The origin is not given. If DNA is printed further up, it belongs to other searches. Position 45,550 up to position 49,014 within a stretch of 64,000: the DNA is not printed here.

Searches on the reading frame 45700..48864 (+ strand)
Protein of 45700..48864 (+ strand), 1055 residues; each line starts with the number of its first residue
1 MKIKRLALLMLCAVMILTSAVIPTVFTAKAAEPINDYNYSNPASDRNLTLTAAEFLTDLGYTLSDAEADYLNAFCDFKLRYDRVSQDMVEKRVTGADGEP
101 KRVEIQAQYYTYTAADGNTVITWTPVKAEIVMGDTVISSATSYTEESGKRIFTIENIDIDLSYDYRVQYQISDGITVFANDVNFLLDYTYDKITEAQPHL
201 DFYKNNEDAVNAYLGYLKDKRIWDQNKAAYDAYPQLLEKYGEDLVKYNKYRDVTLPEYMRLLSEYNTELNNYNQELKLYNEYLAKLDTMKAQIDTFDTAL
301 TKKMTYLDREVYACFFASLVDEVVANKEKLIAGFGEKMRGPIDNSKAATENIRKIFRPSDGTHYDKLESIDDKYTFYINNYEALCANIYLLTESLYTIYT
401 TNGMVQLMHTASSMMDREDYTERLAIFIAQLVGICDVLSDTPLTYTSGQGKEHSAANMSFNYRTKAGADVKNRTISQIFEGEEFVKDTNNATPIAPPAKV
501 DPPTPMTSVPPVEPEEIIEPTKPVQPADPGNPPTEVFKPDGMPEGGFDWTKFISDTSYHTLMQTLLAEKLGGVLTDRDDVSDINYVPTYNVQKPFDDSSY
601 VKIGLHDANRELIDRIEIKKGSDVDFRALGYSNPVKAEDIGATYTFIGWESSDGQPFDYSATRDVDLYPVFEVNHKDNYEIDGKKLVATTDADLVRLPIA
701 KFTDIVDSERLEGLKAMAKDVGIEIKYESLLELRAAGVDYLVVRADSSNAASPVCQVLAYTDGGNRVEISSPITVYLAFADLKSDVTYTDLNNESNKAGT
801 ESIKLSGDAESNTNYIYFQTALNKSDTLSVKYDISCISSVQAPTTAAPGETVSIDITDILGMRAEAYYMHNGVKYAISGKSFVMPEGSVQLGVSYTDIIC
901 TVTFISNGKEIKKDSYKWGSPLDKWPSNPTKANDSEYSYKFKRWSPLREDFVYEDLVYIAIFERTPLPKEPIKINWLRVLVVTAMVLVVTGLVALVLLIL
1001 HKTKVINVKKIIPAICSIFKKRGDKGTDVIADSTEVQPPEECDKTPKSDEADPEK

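Call 3: search_protein_families(library=pfam, proteins=[window:45700-48864:+], max_evalue=1)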
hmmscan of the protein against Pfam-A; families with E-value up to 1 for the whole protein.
window:45700-48864:+ (1055 aa): 2 families
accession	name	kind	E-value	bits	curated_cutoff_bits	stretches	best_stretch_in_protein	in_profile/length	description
PF10011.15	DUF2254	-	0.012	14.9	28.8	1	978-1029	122-173/368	Predicted membrane protein (DUF2254)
PF09479.16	Flg_new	-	0.46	11.1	27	1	901-945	2-39/65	Listeria-Bacteroides repeat domain (List_Bact_rpt)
